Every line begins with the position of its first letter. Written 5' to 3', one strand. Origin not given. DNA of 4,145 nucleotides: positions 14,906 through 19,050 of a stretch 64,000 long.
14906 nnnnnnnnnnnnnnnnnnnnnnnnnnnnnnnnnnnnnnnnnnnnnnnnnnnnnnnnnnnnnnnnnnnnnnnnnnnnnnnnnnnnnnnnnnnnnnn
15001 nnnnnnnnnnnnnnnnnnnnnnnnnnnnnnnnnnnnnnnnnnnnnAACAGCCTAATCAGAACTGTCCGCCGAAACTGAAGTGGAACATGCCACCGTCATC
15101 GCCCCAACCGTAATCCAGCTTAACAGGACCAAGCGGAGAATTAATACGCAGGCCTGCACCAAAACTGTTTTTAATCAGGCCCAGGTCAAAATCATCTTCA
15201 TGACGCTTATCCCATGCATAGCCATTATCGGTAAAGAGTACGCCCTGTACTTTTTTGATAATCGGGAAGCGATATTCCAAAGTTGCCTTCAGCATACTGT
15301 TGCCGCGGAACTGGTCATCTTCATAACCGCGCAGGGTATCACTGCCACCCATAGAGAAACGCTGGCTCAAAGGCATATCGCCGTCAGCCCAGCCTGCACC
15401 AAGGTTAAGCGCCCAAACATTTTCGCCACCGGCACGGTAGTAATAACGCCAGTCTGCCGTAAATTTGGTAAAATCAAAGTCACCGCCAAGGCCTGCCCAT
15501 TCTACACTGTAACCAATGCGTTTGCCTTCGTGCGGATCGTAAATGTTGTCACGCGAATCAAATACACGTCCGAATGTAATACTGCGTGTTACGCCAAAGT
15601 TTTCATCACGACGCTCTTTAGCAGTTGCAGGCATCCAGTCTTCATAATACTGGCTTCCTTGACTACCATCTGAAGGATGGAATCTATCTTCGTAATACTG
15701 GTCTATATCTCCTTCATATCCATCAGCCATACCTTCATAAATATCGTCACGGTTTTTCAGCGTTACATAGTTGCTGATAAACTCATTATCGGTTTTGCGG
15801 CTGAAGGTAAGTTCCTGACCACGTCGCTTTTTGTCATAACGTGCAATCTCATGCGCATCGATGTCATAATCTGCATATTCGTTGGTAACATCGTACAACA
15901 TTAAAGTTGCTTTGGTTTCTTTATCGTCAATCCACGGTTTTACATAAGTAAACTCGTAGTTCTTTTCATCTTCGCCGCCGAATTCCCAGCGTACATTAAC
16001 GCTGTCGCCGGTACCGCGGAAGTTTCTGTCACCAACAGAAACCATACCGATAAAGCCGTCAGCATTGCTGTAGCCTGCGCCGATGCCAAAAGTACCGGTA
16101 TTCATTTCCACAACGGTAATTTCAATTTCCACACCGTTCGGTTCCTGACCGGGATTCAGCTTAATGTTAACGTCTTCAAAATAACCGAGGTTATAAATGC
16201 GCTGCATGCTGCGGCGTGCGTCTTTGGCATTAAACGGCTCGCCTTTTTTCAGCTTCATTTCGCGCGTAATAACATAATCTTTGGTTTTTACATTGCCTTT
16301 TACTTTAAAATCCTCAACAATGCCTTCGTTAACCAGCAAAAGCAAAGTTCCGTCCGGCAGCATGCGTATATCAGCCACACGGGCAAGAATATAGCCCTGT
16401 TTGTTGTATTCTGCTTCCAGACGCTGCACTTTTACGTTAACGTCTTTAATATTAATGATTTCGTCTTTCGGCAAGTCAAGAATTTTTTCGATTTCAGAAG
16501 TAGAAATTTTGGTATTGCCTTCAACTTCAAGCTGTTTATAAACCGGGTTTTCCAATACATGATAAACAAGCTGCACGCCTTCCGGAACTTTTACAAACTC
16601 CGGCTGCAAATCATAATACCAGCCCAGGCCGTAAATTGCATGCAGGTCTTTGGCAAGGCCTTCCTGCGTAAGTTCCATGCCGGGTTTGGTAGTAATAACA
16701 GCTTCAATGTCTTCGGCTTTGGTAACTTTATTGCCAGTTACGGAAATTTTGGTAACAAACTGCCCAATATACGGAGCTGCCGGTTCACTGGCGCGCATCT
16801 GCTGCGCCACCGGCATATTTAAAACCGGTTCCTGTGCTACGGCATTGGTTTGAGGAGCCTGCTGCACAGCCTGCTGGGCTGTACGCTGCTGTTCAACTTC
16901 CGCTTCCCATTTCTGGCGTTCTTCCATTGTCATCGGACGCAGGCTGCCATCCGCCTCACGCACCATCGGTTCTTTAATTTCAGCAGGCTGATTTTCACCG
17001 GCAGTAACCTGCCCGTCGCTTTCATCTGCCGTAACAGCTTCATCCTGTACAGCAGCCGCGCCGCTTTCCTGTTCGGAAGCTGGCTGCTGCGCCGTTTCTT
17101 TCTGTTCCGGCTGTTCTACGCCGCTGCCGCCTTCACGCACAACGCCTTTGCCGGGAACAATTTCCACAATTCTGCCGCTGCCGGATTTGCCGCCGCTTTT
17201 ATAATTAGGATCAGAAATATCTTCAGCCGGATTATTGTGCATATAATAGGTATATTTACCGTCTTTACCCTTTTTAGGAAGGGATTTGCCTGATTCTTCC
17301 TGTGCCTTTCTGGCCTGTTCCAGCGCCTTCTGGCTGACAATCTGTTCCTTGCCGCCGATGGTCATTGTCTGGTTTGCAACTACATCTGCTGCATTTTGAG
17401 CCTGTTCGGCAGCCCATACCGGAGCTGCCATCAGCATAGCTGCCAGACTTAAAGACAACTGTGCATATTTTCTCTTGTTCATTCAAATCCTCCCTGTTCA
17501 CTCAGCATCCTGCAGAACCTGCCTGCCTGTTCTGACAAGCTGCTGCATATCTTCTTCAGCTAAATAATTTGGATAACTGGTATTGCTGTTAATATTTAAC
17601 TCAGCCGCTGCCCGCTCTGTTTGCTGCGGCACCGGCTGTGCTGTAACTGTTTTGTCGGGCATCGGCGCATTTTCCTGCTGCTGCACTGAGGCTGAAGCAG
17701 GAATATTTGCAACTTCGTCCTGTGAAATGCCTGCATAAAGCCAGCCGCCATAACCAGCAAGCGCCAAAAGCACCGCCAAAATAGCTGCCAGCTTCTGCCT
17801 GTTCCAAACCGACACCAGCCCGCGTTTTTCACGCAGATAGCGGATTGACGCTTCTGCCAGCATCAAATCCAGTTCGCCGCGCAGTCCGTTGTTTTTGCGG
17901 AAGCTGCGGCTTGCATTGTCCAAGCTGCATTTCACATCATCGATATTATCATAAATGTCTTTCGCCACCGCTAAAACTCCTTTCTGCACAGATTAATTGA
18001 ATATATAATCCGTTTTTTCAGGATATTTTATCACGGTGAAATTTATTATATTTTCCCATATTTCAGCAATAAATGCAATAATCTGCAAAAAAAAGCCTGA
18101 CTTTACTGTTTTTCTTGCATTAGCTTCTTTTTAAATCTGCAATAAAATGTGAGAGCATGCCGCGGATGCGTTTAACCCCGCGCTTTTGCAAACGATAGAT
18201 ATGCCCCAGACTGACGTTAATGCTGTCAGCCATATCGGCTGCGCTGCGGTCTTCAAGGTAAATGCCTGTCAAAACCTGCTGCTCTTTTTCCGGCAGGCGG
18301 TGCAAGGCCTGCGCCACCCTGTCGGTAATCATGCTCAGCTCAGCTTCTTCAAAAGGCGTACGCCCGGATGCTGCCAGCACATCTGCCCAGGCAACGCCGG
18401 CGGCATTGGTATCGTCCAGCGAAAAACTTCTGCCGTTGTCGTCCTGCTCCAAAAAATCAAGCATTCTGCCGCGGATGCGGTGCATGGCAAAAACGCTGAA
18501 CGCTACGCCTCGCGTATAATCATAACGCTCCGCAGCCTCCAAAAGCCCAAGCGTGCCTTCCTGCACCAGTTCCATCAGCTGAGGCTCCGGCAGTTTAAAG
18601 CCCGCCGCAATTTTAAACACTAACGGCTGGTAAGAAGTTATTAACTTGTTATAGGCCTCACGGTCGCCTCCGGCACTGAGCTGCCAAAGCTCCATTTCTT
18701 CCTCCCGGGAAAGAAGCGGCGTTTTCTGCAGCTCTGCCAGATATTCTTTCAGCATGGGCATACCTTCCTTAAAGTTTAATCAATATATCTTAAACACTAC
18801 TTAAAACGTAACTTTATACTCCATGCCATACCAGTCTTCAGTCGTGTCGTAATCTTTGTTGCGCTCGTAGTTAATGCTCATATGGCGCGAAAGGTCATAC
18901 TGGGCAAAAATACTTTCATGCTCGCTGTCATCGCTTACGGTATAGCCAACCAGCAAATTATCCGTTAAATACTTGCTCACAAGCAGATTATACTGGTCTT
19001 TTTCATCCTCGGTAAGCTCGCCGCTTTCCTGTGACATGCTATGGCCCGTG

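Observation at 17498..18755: Sigma factor plus single-pass membrane protein inserted between tamB and bamA: candidate envelope-stress module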

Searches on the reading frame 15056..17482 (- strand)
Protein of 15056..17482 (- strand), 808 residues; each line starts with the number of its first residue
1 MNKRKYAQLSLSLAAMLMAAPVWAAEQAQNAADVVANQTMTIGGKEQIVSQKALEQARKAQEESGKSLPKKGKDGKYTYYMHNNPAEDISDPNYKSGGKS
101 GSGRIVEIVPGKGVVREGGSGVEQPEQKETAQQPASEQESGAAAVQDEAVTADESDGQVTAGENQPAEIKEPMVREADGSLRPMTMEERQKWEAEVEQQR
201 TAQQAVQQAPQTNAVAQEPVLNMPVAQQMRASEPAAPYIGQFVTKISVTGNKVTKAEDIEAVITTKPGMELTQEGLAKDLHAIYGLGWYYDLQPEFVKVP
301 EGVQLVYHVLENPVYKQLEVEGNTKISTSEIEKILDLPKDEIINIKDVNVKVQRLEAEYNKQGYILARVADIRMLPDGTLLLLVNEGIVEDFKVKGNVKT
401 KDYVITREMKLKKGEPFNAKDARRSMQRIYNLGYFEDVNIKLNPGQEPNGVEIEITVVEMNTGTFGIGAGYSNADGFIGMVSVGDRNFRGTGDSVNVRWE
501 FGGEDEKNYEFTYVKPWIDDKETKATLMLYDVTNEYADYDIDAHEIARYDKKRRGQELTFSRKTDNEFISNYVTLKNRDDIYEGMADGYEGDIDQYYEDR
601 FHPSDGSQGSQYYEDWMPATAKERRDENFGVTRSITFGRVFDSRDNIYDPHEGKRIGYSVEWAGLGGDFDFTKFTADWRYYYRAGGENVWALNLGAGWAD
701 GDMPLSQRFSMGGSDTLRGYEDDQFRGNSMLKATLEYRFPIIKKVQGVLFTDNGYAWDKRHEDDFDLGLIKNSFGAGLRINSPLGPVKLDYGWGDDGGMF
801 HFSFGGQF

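Call 3: search_protein_families(library=pfam, proteins=[window:15056-17482:-], max_evalue=0.01)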
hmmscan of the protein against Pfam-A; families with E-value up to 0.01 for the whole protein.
window:15056-17482:- (808 aa): 6 families
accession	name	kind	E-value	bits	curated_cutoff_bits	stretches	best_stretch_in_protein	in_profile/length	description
PF01103.29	Omp85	-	5.7e-49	167.8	24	1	487-808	1-325/325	Omp85 superfamily domain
PF07244.20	POTRA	-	6.6e-32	110.5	21.3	3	389-459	3-78/79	Surface antigen variable number repeat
PF08479.16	POTRA_2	-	2.8e-10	40.3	24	1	315-387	3-76/76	POTRA domain, ShlB-type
PF03865.19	ShlB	-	9.9e-08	32.2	22.7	1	669-771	197-302/311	Haemolysin secretion/activation protein ShlB/FhaC/HecB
PF08478.15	POTRA_1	-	5.1e-07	30.3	23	0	316-343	4-31/69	POTRA domain, FtsQ-type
PF25282.1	POTRA1_3_Toc75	-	0.0057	17.3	27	0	400-455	40-95/99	Toc75-like, POTRA domain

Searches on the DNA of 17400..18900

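Call 36: search_rna_families(source=window, start=17400, end=18900, threshold=evalue, max_evalue=1)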
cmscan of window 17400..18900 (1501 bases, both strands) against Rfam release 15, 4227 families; matches with E-value up to 1: 2.
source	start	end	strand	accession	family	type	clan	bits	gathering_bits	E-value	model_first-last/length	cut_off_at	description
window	17674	17701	+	RF03131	L25-Gammaproteobacteria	Cis-reg; leader;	-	21.1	34.1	0.13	1-26/26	no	L25-Gammaproteobacteria ribosomal protein leader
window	17447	17560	-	RF00166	PrrB_RsmZ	Gene; sRNA;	CL00106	17.9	44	0.19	1-133/133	no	PrrB/RsmZ RNA family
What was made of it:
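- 17969..18119 (-): 151-nt spacer between the sigma gene and the membrane-protein gene. In relatives it is always 139-230 nt. It is A/T-rich, with A-tracts phased about every 10-11 bp upstream of the conserved motif. No conserved terminator is present. No Rfam family matched (call 36).
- Tried and rejected: Rfam gave only sub-threshold noise (call 36).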
